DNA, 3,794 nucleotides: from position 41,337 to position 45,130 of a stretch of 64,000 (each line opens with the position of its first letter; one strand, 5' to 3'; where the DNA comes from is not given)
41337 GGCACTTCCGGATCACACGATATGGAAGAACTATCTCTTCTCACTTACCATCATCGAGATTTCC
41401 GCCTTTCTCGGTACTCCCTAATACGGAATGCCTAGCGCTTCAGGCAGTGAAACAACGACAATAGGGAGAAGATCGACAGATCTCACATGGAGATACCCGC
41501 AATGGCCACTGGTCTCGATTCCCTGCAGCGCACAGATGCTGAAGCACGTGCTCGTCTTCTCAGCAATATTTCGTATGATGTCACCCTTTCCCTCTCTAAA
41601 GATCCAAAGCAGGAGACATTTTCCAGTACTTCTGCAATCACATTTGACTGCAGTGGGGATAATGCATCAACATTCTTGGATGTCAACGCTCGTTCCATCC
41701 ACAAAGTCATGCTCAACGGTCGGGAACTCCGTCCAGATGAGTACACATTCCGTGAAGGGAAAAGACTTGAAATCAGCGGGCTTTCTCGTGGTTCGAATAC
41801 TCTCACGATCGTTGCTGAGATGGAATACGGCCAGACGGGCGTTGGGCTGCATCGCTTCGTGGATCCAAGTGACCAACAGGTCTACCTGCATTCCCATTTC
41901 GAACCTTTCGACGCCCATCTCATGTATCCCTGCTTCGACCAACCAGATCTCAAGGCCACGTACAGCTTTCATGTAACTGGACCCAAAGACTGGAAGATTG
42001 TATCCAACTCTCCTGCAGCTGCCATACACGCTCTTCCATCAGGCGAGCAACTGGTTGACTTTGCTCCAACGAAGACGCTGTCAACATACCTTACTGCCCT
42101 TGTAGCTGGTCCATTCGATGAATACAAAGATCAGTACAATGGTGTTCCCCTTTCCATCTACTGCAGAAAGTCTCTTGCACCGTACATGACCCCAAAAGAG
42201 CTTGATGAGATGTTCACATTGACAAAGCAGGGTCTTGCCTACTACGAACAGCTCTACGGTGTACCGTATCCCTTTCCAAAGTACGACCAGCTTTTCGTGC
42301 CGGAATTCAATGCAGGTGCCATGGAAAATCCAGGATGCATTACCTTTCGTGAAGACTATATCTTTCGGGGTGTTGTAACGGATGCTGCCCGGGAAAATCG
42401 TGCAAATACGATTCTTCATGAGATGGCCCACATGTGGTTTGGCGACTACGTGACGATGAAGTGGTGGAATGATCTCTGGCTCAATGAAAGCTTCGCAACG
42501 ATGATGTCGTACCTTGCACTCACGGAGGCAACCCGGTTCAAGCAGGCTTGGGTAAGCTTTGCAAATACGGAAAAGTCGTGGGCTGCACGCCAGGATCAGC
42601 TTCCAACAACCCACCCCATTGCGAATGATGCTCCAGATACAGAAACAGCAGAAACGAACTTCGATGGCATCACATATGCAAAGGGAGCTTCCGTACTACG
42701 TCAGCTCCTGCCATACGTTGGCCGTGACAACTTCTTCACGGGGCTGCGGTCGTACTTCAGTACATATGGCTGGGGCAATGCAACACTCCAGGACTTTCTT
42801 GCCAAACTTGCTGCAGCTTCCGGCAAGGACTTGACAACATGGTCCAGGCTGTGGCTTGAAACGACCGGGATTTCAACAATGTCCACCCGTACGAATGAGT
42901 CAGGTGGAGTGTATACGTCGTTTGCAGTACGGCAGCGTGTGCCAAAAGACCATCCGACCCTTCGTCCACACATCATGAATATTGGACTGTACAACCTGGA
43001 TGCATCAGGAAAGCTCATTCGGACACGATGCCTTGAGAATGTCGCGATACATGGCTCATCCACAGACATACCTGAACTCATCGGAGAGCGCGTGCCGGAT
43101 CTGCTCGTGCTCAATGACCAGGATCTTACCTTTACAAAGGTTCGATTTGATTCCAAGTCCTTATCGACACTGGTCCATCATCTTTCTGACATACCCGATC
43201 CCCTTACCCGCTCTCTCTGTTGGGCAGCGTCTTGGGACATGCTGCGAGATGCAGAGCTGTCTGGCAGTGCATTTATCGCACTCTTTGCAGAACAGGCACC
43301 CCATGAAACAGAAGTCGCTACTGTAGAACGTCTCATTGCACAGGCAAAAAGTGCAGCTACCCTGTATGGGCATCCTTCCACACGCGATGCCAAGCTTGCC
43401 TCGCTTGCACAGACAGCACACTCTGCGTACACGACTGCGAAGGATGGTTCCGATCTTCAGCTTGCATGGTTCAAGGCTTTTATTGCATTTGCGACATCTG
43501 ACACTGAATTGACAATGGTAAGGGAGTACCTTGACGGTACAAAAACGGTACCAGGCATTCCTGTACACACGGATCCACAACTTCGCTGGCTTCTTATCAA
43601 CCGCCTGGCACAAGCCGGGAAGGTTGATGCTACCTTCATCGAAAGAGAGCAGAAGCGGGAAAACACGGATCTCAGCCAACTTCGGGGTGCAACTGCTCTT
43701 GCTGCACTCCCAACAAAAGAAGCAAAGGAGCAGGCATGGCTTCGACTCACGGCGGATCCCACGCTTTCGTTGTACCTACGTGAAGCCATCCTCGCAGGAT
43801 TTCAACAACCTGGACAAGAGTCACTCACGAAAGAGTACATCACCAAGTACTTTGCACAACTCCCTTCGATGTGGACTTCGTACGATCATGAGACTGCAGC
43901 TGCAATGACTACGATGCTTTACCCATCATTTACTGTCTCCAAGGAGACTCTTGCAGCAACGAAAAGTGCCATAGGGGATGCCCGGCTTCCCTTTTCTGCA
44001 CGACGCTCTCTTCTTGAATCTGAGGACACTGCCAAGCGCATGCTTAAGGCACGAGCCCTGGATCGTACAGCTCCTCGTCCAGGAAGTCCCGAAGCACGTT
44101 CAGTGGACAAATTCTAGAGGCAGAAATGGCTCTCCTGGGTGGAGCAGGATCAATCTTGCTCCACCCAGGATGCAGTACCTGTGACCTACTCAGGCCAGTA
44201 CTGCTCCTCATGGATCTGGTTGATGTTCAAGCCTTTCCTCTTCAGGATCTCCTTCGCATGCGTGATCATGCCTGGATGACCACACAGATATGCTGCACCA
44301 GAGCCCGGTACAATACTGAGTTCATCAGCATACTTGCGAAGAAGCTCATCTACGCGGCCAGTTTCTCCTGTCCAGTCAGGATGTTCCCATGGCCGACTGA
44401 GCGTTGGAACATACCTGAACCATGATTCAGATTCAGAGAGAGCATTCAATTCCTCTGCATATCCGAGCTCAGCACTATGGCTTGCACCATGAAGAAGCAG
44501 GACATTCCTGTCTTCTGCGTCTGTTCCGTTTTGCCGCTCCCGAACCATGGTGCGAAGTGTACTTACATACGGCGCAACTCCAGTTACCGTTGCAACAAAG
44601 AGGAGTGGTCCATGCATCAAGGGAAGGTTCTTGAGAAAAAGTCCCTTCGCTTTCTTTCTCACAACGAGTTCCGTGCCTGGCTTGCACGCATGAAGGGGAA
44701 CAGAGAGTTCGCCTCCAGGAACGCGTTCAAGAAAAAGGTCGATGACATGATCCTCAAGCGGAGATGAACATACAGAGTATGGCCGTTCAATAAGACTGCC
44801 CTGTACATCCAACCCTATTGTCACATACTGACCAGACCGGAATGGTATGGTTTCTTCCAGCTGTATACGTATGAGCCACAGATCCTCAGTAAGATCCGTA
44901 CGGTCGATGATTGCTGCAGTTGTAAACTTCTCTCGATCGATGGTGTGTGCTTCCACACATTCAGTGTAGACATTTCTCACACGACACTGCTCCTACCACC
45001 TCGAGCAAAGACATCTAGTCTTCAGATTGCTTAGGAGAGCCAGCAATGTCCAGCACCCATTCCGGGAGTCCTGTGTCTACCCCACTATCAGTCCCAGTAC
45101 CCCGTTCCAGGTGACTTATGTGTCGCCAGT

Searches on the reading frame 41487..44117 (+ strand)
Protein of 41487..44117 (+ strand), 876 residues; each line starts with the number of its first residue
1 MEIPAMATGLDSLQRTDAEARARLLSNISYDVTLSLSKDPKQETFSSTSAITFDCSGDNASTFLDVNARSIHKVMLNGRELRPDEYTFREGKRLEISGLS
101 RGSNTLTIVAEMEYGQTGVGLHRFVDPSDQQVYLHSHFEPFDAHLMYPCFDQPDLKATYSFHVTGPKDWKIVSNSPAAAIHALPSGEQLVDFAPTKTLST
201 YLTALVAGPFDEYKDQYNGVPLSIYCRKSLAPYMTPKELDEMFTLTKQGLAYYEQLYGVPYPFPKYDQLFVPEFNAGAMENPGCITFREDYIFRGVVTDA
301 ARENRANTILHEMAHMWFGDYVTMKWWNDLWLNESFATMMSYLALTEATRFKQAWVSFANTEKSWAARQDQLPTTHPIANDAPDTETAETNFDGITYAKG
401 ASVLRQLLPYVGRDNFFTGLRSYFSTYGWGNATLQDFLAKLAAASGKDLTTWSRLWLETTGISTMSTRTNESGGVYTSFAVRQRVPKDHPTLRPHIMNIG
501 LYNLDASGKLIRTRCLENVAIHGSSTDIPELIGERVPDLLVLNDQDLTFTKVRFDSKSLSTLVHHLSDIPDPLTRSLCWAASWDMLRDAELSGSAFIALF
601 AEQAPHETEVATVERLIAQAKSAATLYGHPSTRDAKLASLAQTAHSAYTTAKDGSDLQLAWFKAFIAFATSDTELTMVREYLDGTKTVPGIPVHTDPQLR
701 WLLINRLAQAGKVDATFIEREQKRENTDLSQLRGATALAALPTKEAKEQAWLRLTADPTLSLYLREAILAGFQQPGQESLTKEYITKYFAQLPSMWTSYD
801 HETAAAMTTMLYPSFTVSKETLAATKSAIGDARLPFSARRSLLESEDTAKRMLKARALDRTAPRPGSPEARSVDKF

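Call 83: search_protein_families(library=pfam, proteins=[window:41487-44117:+], max_evalue=0.0001)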
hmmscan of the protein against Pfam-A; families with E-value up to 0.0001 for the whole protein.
window:41487-44117:+ (876 aa): 3 families
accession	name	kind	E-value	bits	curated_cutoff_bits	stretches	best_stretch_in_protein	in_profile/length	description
PF01433.26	Peptidase_M1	-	9.4e-60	202.4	27.7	1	245-453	5-215/218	Peptidase family M1 domain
PF11838.14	ERAP1_C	-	2.1e-41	142.9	38.2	1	540-851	2-318/318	ERAP1-like C-terminal domain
PF17900.6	Peptidase_M1_N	-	1.6e-21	77.7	25.8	1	29-202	4-186/186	Peptidase M1 N-terminal domain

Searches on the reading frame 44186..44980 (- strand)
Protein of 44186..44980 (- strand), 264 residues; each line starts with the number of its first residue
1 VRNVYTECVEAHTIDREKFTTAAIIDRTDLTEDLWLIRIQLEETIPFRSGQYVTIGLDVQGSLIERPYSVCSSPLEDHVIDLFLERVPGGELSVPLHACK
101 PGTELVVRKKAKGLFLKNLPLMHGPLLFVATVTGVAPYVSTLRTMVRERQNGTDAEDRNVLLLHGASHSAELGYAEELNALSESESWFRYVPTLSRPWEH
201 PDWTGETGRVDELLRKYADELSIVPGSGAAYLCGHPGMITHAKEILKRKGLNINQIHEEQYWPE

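Call 83: search_protein_families(library=pfam, proteins=[window:44186-44980:-], max_evalue=0.0001)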
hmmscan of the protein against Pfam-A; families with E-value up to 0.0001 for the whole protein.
window:44186-44980:- (264 aa): 2 families
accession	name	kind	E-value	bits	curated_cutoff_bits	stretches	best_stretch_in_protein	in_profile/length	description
PF00175.26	NAD_binding_1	-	6.3e-18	65.9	22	1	128-243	1-108/109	Oxidoreductase NAD-binding domain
PF00970.30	FAD_binding_6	-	3.6e-09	37.3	21.1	1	23-108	3-91/99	Oxidoreductase FAD-binding domain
